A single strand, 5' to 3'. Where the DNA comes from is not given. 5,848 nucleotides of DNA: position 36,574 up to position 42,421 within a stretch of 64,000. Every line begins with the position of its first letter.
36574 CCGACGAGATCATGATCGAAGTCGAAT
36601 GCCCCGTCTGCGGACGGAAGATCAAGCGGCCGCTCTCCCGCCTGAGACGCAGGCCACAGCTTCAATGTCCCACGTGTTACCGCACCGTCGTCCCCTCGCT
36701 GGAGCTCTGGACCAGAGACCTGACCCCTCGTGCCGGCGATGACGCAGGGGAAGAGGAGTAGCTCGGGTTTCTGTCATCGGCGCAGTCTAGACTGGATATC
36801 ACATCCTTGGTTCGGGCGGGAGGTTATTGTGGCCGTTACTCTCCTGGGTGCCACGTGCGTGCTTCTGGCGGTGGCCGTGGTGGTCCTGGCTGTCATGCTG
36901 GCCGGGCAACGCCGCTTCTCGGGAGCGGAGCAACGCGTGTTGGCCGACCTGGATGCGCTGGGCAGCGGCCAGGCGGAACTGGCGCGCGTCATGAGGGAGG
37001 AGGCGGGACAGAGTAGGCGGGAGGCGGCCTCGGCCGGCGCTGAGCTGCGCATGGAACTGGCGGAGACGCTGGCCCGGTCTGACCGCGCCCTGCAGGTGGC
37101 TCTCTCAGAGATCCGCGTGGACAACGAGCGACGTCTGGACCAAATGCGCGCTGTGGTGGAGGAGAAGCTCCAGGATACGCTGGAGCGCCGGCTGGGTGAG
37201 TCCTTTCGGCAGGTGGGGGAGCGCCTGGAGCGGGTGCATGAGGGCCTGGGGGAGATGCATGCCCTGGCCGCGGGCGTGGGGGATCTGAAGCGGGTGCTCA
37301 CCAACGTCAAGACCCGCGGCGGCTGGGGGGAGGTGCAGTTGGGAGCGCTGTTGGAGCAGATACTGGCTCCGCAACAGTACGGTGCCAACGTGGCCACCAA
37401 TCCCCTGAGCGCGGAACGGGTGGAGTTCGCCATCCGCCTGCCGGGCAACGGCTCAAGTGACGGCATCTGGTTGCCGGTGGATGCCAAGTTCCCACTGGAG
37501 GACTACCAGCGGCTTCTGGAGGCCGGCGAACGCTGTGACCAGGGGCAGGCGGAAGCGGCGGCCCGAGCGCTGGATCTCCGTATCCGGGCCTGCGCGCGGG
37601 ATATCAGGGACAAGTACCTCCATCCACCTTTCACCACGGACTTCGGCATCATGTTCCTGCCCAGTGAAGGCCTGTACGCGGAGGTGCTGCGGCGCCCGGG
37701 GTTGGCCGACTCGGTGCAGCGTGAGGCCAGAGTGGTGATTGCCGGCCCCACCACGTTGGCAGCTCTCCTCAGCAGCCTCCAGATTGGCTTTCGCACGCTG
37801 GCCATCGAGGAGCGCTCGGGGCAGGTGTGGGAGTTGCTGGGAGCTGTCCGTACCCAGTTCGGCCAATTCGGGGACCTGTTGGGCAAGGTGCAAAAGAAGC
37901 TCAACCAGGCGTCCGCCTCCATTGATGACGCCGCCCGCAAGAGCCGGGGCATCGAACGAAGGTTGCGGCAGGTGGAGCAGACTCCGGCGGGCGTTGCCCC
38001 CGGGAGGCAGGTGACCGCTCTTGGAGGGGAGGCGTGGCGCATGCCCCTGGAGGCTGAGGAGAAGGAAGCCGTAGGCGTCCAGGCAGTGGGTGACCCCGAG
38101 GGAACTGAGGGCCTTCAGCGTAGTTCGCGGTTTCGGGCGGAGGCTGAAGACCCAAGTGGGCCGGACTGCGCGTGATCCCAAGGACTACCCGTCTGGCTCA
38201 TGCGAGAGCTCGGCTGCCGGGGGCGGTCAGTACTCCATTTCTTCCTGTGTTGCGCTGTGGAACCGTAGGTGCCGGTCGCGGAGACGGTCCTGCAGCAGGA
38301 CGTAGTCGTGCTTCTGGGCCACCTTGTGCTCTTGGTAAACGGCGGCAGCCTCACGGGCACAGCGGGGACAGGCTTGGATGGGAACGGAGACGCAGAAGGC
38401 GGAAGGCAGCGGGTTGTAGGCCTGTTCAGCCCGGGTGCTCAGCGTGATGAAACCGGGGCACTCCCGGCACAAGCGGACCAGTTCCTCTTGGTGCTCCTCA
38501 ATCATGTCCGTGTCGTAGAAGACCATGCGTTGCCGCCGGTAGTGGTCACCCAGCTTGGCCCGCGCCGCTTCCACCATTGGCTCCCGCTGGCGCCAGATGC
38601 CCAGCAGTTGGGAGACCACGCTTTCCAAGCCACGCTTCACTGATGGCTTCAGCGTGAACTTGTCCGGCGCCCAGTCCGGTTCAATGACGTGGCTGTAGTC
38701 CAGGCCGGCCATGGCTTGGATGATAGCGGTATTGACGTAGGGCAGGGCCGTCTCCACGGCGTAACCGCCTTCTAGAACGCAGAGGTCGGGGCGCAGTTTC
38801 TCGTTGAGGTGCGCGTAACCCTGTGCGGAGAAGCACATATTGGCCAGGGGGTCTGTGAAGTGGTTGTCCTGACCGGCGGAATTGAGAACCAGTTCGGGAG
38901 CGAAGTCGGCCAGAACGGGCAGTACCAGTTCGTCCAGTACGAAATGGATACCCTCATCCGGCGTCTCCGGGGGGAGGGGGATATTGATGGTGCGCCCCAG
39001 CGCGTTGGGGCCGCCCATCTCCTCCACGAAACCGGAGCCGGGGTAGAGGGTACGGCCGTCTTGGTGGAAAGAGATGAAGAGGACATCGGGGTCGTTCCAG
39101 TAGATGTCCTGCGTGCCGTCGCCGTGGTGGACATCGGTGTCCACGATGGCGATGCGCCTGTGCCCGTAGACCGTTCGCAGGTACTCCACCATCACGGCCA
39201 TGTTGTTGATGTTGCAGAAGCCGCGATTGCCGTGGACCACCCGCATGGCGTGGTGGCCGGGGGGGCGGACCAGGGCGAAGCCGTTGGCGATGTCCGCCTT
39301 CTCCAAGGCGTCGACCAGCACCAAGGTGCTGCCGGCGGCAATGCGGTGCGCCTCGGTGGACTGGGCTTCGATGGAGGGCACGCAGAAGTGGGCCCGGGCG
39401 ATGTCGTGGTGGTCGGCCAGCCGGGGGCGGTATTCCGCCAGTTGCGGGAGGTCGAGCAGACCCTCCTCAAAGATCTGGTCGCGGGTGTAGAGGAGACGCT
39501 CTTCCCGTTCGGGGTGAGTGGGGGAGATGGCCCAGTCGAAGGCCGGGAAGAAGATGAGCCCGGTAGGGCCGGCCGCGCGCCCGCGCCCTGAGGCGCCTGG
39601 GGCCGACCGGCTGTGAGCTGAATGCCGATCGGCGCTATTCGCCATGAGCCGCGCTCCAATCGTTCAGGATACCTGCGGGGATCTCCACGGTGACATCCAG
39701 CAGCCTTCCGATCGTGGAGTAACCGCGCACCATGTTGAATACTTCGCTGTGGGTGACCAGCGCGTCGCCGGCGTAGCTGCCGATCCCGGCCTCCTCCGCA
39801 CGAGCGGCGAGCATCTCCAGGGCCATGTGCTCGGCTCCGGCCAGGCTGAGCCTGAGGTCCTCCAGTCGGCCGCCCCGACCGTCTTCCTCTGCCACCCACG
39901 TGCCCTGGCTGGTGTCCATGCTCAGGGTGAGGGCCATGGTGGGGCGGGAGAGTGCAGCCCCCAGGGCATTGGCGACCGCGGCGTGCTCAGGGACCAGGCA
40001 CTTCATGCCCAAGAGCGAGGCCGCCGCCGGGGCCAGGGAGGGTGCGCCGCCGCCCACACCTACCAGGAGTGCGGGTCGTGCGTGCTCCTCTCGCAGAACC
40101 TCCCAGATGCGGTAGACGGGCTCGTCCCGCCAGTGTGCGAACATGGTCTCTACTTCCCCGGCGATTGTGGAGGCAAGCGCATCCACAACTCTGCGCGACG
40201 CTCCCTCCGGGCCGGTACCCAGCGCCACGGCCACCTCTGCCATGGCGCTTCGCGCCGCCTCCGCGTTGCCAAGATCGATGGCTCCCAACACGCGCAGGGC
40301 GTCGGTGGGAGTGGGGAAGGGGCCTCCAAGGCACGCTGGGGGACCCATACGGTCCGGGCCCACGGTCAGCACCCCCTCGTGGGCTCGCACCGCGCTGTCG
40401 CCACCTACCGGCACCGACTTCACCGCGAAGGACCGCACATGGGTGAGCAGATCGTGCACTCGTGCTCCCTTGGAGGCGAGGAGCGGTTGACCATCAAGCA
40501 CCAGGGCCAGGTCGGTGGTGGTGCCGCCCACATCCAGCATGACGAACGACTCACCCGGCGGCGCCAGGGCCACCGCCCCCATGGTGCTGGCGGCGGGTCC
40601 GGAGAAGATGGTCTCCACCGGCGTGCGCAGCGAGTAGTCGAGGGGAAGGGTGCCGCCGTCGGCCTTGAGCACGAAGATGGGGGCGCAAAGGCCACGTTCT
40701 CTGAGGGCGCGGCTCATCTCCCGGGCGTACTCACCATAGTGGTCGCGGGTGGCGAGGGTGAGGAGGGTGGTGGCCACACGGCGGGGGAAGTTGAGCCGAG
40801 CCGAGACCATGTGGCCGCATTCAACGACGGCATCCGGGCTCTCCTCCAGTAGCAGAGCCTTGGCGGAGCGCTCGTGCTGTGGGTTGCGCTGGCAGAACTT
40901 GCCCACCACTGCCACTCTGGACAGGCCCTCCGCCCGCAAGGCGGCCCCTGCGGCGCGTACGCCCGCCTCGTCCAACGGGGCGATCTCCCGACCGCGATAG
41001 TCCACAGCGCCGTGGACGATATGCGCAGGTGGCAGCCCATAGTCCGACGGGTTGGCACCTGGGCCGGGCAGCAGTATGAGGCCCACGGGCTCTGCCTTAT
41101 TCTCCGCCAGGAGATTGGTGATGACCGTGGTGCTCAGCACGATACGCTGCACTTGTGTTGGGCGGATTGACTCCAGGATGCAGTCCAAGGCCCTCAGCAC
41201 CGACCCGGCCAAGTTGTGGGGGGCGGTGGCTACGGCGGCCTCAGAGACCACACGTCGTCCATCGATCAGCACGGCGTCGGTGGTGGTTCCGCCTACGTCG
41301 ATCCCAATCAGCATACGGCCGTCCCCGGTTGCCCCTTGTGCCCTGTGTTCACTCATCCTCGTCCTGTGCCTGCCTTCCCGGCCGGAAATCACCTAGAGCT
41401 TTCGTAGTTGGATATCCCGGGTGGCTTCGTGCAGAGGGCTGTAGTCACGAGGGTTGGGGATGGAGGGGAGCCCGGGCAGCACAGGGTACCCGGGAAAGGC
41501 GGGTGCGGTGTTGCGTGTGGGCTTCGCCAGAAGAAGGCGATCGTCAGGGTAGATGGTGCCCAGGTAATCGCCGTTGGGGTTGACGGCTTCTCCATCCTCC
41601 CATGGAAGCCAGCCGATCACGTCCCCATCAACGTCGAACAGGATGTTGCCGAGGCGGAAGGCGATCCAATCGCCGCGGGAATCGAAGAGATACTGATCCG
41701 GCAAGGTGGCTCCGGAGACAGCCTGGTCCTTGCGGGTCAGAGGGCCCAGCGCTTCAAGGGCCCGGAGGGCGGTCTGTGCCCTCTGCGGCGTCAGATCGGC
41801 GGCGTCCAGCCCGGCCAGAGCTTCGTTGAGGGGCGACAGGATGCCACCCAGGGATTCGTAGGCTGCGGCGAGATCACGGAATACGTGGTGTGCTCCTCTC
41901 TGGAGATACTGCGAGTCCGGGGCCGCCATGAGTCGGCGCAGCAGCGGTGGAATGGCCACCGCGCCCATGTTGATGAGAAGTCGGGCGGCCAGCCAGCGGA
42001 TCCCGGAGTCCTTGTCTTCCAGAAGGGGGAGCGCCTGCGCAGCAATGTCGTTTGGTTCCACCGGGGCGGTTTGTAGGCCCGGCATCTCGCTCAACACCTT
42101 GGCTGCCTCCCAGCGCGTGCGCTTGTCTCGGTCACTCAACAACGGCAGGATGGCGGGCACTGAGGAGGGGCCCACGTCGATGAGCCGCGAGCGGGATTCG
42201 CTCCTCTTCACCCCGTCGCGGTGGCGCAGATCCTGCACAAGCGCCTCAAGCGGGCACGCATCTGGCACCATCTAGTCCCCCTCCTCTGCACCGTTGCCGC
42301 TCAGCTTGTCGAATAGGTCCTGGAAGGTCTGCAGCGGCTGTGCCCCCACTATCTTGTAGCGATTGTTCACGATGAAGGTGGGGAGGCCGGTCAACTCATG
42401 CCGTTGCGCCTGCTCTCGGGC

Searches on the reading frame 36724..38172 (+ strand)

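Call 17: search_protein_families(library=pfam, proteins=[window:36724-38172:+], max_evalue=0.001)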
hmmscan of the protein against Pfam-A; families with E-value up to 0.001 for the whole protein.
window:36724-38172:+ (483 aa): 1 family
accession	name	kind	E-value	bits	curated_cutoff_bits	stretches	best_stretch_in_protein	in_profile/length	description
PF02646.22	RmuC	-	1.2e-73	248.2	26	1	137-421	2-285/291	RmuC family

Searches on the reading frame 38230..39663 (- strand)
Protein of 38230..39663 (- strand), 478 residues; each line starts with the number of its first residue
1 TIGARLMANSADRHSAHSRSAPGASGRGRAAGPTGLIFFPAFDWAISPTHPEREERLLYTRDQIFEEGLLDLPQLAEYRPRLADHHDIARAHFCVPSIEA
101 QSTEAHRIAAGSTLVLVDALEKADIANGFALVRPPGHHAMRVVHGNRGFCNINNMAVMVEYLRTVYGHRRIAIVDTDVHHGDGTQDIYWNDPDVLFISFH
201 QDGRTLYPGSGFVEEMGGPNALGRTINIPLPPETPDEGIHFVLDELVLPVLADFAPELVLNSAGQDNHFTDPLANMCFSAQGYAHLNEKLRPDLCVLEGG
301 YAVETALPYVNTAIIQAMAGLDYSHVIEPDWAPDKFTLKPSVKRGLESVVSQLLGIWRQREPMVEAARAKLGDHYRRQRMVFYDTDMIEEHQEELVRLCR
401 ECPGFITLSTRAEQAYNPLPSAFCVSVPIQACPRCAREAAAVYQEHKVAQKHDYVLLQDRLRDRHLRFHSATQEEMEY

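Call 17: search_protein_families(library=pfam, proteins=[window:38230-39663:-], max_evalue=0.001)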
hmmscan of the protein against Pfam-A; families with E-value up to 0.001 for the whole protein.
window:38230-39663:- (478 aa): 1 family
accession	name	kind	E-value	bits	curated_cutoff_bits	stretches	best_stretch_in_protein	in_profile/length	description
PF00850.24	Hist_deacetyl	-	1.4e-65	222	27.9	1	99-315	74-295/298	Histone deacetylase domain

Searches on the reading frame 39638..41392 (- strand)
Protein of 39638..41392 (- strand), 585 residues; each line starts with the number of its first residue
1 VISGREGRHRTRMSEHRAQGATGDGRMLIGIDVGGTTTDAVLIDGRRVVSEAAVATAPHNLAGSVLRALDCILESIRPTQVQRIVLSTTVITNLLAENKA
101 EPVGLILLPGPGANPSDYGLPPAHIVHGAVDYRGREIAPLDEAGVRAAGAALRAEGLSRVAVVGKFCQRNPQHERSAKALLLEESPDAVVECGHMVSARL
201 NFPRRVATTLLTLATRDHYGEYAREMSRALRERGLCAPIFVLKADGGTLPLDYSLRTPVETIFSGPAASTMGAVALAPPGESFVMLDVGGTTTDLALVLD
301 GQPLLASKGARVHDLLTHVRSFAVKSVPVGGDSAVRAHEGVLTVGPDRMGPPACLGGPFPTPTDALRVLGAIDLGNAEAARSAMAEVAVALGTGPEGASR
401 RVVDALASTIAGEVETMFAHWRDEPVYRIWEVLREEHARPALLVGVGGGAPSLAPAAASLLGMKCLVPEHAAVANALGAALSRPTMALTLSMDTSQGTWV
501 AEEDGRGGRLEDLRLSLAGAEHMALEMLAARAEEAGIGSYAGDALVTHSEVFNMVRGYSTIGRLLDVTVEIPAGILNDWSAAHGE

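Call 17: search_protein_families(library=pfam, proteins=[window:39638-41392:-], max_evalue=0.001)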
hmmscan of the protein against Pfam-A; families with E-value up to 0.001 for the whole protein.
window:39638-41392:- (585 aa): 3 families
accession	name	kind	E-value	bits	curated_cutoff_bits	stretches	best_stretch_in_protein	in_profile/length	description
PF01968.24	Hydantoinase_A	-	3.8e-45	154.8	22.9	1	205-484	1-287/291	Hydantoinase/oxoprolinase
PF05378.19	Hydant_A_N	-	2.1e-29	102.9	25.2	1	29-184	2-175/176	Hydantoinase/oxoprolinase N-terminal region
PF13941.12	MutL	-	4e-05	23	27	0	261-306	220-269/450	MutL protein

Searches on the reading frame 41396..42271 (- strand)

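Call 17: search_protein_families(library=pfam, proteins=[window:41396-42271:-], max_evalue=0.001)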
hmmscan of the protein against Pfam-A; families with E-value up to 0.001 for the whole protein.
window:41396-42271:- (292 aa): 3 families
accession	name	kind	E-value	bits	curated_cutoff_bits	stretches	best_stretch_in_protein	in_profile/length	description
PF13646.12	HEAT_2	-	4.1e-08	33.8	27.7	1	10-65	3-60/88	HEAT repeats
PF21784.3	Bflower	-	0.00021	22.1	25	1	191-279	15-101/116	4-fold beta flower protein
PF13513.12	HEAT_EZ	-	0.00062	20.7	27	0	36-62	28-54/55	HEAT-like repeat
